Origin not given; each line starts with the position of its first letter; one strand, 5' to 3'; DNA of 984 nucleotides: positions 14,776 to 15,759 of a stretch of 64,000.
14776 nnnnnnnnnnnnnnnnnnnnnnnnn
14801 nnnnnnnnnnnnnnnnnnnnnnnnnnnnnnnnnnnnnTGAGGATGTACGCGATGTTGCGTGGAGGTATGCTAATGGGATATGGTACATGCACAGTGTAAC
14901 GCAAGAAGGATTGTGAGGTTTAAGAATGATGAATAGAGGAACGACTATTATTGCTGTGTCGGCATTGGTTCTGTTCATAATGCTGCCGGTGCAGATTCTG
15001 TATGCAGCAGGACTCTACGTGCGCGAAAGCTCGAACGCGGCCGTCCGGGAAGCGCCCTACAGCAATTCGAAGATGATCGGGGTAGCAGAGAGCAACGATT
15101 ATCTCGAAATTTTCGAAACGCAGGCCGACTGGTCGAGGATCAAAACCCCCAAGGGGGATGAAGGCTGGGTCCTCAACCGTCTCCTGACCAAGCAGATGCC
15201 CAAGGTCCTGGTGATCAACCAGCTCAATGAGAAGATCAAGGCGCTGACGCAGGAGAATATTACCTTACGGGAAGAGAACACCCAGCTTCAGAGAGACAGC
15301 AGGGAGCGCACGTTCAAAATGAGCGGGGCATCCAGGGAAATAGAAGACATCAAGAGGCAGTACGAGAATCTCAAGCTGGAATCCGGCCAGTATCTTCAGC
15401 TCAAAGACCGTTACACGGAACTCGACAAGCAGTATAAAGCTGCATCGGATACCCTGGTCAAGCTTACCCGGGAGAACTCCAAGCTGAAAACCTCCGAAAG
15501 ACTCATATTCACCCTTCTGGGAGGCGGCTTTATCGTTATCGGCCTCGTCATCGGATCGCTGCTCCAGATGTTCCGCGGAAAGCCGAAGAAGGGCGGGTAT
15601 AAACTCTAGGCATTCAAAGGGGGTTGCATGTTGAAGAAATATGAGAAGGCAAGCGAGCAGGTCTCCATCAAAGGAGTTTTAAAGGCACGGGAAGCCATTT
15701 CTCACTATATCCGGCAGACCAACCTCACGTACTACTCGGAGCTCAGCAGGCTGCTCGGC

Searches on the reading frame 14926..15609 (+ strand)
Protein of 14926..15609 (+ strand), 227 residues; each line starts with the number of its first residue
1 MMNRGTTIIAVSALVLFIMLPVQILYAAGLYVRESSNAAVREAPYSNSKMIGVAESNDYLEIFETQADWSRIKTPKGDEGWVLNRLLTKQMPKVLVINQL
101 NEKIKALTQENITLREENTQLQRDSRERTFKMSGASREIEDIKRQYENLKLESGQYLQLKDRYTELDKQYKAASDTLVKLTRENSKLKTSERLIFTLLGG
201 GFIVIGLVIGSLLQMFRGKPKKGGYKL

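Call 75: search_protein_families(library=pfam, proteins=[window:14926-15609:+], max_evalue=0.001)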
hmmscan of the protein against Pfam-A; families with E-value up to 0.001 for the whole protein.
window:14926-15609:+ (227 aa): 3 families
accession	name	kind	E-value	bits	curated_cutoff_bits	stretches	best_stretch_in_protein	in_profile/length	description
PF08239.17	SH3_3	-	1.7e-12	47.7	27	1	36-87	1-53/54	Bacterial SH3 domain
PF12325.13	TMF_TATA_bd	-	8.5e-05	23.1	29.1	0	139-192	11-64/115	TATA element modulatory factor 1 TATA binding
PF06347.19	SH3_4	-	9.6e-05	22.5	24.1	1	35-87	2-54/56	Bacterial SH3 domain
